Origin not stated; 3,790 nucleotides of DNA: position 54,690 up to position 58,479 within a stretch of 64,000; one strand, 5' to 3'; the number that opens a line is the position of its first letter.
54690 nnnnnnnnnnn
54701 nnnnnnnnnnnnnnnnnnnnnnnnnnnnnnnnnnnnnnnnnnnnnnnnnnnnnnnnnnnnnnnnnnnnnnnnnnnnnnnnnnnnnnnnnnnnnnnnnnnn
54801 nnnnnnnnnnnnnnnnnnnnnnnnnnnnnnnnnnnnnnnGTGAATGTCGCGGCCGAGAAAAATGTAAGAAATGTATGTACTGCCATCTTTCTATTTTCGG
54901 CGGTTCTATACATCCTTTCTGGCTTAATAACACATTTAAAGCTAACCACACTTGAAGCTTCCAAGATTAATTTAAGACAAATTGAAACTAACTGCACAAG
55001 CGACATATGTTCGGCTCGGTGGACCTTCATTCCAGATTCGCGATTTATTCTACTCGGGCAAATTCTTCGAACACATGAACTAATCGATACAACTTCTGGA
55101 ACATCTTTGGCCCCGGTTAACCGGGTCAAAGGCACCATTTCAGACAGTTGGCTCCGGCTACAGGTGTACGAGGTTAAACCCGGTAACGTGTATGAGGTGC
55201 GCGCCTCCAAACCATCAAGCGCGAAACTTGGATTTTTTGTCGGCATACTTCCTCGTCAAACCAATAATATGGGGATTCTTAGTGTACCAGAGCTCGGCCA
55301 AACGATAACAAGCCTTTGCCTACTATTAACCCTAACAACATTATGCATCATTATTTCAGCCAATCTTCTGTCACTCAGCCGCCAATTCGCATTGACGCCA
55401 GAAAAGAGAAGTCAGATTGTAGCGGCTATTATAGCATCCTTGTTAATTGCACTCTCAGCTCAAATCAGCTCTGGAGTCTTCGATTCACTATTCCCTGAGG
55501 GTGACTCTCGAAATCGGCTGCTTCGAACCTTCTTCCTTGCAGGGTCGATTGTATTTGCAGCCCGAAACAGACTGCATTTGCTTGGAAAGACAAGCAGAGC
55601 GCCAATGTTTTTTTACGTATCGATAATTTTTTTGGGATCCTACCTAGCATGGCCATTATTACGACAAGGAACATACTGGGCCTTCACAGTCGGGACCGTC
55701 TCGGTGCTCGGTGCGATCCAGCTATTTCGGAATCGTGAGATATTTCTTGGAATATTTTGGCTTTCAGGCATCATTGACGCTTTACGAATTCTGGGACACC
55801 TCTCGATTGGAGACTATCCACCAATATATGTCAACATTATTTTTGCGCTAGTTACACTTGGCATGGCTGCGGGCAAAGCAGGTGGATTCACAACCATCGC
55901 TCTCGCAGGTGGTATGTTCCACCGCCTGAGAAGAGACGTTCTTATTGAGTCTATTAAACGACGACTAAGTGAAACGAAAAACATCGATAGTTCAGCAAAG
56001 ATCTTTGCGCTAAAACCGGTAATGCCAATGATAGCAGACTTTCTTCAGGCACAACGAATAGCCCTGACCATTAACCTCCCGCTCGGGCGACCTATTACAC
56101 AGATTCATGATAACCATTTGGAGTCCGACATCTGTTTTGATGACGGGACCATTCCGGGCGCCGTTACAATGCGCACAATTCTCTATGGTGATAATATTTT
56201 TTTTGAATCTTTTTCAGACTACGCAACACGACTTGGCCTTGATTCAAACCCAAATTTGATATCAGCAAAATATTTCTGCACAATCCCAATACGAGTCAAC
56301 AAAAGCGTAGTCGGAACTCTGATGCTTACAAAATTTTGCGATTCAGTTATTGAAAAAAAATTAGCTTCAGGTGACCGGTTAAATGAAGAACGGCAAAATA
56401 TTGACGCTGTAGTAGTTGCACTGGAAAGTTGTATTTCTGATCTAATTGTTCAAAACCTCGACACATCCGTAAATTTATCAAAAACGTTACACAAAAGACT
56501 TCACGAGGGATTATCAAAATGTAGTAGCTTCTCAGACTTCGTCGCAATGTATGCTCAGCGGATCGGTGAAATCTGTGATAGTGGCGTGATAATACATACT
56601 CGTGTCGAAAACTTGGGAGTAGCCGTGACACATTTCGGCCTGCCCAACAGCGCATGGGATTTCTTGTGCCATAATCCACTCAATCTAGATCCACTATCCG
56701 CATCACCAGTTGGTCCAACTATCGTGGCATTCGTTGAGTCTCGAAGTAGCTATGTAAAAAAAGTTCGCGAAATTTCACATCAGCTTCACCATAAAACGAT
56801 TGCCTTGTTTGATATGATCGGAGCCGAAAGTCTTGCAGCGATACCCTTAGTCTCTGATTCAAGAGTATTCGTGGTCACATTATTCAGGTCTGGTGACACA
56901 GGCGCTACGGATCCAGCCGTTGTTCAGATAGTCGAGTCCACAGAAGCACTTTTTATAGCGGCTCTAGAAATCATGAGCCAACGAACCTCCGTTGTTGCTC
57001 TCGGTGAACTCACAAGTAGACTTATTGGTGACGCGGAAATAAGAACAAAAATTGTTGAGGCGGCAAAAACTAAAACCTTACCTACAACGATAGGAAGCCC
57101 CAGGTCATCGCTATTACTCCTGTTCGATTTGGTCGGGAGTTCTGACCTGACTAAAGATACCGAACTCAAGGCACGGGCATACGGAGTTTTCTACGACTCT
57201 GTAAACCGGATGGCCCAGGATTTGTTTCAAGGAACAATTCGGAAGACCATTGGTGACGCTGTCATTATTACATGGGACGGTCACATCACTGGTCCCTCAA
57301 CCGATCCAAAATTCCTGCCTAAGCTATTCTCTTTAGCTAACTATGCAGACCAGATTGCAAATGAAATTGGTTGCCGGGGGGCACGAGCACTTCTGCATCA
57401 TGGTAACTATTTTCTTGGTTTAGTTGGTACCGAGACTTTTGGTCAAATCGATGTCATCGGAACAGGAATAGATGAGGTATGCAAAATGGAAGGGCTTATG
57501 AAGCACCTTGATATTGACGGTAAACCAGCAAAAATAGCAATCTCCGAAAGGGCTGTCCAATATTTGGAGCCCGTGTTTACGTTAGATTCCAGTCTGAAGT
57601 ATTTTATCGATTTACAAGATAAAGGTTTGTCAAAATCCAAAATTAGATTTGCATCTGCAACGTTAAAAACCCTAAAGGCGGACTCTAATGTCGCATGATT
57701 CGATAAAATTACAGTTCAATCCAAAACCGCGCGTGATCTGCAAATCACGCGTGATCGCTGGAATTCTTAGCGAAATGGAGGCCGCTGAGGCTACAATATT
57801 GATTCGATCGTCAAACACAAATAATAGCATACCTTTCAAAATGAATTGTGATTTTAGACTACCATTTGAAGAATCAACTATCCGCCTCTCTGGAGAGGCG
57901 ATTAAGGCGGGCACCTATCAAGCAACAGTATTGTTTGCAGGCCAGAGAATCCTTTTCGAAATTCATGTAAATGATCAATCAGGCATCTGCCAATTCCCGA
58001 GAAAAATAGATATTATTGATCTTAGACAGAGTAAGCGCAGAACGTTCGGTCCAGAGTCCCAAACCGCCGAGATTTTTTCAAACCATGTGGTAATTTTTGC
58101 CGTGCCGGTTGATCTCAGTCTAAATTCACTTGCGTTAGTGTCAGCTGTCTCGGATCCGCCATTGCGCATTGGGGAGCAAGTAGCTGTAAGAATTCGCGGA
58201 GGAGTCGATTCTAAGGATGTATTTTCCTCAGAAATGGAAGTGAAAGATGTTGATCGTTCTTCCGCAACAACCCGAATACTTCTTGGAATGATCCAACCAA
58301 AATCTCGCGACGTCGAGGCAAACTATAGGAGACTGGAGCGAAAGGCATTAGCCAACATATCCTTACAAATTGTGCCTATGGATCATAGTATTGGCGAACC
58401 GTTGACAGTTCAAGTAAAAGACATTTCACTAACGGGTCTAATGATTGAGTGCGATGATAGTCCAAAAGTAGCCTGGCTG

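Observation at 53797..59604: Three-gene overlapping operon: GCS2-type ligase, 7TM-GAF-class III cyclase and tandem-PilZ protein with an unknown effector domain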

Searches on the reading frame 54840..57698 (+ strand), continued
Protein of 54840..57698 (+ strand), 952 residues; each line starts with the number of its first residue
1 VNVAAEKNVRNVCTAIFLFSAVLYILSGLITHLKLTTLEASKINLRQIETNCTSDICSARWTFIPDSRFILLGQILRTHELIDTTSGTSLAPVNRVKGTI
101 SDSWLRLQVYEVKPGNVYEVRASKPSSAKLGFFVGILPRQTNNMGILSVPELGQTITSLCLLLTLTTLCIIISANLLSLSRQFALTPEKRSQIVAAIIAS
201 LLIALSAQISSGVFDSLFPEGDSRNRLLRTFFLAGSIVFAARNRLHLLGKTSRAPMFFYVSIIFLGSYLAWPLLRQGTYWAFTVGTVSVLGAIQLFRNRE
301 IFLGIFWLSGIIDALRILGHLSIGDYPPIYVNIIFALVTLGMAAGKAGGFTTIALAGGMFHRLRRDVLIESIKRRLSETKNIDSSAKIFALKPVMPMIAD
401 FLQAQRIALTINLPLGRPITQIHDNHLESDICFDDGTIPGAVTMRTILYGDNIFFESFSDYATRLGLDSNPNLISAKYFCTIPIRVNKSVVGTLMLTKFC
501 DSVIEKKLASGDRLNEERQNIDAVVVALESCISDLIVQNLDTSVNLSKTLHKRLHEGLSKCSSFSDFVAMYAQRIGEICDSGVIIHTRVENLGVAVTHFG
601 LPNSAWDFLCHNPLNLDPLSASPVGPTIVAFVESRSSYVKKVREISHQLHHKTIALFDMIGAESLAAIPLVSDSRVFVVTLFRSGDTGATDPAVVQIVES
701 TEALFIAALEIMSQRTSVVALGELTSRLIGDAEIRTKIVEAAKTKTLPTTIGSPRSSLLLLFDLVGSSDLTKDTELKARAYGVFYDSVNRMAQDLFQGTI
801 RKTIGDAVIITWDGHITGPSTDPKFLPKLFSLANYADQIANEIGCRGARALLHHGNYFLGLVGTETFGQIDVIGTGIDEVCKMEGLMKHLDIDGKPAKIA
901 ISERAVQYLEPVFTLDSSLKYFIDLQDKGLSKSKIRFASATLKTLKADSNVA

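Call 96: list_cluster_members(proteins=[P0100])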
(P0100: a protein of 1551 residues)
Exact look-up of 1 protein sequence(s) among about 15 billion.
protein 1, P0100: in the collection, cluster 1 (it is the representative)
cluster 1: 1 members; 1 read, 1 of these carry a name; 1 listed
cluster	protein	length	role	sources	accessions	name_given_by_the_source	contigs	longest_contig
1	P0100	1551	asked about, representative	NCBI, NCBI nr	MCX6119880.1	MAG: hypothetical protein NT027_20285 [Proteobacteria bacterium] | hypothetical protein [Pseudomonadota bacterium]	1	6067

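Call 98: search_protein_families(library=padloc, proteins=[window:54840-57695:+], max_evalue=0.01)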
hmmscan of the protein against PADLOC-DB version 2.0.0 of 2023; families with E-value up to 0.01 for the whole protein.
window:54840-57695:+ (952 aa): 0 families

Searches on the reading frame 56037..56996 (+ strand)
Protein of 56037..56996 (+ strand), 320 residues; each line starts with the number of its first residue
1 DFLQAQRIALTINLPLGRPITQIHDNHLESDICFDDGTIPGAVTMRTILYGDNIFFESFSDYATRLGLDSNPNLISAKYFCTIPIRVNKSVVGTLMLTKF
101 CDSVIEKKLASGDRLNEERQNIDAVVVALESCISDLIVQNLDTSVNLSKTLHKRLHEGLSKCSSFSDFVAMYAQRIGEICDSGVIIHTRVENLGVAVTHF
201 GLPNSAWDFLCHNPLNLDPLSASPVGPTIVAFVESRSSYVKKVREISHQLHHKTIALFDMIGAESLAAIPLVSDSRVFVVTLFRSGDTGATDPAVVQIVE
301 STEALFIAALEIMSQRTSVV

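Call 9: search_protein_families(library=pfam, proteins=[window:56037-56996:+], max_evalue=10)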
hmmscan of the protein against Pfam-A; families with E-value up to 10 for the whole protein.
window:56037-56996:+ (320 aa): 1 family
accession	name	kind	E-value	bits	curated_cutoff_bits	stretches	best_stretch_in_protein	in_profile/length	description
PF13185.12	GAF_2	-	0.066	13.9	28.6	1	230-301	59-126/136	GAF domain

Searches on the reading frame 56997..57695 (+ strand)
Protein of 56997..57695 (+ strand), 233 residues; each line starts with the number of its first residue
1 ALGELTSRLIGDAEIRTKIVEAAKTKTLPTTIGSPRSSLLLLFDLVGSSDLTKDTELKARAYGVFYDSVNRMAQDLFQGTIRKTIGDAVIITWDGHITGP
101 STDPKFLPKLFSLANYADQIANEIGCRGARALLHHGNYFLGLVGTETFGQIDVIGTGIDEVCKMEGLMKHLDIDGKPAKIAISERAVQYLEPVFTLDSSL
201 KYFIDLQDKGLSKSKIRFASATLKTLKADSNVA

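Call 9: search_protein_families(library=pfam, proteins=[window:56997-57695:+], max_evalue=10)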
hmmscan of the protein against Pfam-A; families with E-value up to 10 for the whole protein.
window:56997-57695:+ (233 aa): 0 families

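Call 53: search_dna_similar(query=window:56997-57695:+, collection=plasmids, mode=protein, max_evalue=10, max_rows=10)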
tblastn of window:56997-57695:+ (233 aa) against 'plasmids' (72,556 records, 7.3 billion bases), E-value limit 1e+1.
Records with a match: 16; places in all: 16; records where one place covers at least 80% of the query: 0.
Best place of each record, by identity: <60% 16.
By first word of the organism name: Sphingobium 4; Agrobacterium 4; Rhizobium 3; Mycolicibacterium 2; Microvirga 1; Thalassobaculum 1; Lactiplantibacillus 1.
By predicted mobility (MOB-suite, as given by PLSDB): non-mobilizable 9; mobilizable 4; conjugative 3.
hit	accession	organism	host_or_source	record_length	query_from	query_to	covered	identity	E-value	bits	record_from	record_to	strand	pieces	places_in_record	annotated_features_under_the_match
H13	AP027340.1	Sphingobium sp. TomTYG73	-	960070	16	193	76%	24.3%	7e+0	35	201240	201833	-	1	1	hypothetical protein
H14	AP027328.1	Sphingobium sp. TomTYG64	-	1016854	16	193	76%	23.8%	9e+0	35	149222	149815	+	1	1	hypothetical protein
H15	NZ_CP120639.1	Rhizobium sp. 32-5/1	Vicia cracca,cell cilture,root nodule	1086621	35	174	60%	28.3%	9e-1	38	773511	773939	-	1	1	record has no annotation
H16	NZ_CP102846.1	Microvirga terrae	soil,soil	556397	30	171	61%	23.2%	5e+0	36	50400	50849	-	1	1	adenylate/guanylate cyclase domain-containing protein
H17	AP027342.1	Sphingobium sp. TomTYG74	-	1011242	79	193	49%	26.0%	8e+0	35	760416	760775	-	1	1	hypothetical protein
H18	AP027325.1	Sphingobium sp. TomTYG46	-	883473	79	193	49%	25.6%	1e+0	38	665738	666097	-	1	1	hypothetical protein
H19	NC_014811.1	Mycolicibacterium gilvum Spyr1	creosote contaminated soil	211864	72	150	34%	35.8%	8e+0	35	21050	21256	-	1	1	adenylate/guanylate cyclase domain-containing protein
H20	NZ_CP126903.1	Mycolicibacterium vanbaalenii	cell culture,soil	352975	72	150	34%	35.8%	9e+0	35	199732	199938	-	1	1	adenylate/guanylate cyclase domain-containing protein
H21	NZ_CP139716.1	Thalassobaculum sp. OXR-137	Bacterial Culture,hydrothermal vent ...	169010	70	172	44%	26.7%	3e+0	37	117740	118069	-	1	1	adenylate/guanylate cyclase domain-containing protein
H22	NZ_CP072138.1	Agrobacterium sp. S7/73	Phyla canescens,cell culture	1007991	79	174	41%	27.6%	8e+0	35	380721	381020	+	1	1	record has no annotation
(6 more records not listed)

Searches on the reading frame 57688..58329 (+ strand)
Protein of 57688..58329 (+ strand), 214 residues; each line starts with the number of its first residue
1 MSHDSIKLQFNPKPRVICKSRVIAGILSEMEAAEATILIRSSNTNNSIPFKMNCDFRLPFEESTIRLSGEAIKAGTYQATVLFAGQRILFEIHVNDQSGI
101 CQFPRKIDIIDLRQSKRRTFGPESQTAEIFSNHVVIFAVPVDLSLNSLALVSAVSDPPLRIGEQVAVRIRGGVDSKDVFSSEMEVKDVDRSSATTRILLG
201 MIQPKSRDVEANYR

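Call 9: search_protein_families(library=pfam, proteins=[window:57688-58329:+], max_evalue=10)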
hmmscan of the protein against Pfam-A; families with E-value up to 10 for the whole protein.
window:57688-58329:+ (214 aa): 1 family
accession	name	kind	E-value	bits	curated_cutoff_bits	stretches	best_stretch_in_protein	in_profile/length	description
PF07238.19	PilZ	-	0.006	17.3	22.5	1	112-194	2-78/102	PilZ domain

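Call 77: search_solved_structures(query=A5, max_evalue=10, show_alignments=2)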
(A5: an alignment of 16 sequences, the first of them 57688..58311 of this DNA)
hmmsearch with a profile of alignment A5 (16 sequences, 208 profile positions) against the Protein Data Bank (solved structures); distinct sequences matched with E-value up to 10: 3.
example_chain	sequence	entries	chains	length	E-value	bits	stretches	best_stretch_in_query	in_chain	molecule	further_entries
8vba_A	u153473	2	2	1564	0.06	15.7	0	43-89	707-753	EtpA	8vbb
5twb_A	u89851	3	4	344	0.098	15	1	108-139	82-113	Ferredoxin--NADP reductase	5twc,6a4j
8s80_A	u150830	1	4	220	0.57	12.5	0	8-78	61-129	S-layer protein sap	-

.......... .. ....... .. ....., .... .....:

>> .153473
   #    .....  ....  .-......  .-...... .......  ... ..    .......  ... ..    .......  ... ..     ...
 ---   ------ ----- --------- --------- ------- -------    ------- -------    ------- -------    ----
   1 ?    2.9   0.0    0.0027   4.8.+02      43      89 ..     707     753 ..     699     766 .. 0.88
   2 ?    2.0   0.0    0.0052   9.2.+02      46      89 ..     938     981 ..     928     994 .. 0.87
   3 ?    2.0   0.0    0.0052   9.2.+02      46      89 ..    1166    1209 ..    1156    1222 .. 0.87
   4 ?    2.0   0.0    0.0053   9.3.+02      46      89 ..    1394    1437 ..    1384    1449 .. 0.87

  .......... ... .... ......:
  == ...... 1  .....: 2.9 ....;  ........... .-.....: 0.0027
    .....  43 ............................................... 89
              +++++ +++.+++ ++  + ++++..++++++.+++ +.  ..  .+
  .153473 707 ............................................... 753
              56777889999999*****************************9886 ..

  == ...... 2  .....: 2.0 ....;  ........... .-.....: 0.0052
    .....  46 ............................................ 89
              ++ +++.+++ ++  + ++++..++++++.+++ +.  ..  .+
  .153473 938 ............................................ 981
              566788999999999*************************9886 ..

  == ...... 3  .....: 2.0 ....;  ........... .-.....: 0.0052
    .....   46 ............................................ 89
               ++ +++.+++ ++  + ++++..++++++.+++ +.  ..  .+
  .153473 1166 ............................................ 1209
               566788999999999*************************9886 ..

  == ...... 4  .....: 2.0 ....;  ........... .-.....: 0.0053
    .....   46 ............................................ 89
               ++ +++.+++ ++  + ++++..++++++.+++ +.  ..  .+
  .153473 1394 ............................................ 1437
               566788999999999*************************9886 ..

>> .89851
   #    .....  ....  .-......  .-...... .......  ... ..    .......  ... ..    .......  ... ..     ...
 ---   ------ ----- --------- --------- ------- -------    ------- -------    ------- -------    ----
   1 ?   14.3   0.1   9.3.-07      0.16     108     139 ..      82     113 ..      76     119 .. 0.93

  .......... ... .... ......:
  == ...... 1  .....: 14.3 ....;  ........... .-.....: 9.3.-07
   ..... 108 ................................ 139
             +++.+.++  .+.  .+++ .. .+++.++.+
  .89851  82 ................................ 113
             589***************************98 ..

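Call 78: search_protein_families(library=pfam, alignment_id=A5, max_evalue=1)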
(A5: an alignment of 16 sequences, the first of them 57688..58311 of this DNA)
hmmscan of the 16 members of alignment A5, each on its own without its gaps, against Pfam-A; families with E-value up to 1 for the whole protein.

A. member 1, window:57688-58311:+ (208 aa): 1 family
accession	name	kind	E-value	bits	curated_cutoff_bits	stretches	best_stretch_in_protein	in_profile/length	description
PF07238.19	PilZ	-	0.006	17.3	22.5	1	112-193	2-77/102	PilZ domain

B. families by the number of members that match (of 16 scanned): 11 families
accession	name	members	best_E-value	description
PF07238.19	PilZ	6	0.00012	PilZ domain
PF15714.11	SpoVT_C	2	0.036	Stage V sporulation protein T C-terminal, transcription factor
PF08783.17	DWNN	1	0.015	DWNN domain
PF05428.17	CRF-BP_N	1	0.037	Corticotropin-releasing factor binding protein N-terminal domain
PF01618.21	MotA_ExbB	1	0.037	MotA/TolQ/ExbB proton channel family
PF21755.2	DacZ_P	1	0.052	Probable sensor domain DacZ_P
PF10974.15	DUF2804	1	0.077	Domain of unknown function (DUF2804)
PF03168.19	LEA_2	1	0.11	Late embryogenesis abundant protein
PF01092.24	Ribosomal_S6e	1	0.17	Ribosomal protein S6e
PF24632.1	DUF7629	1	0.2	Domain of unknown function (DUF7629)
PF20127.4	DUF6517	1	0.2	Family of unknown function (DUF6517)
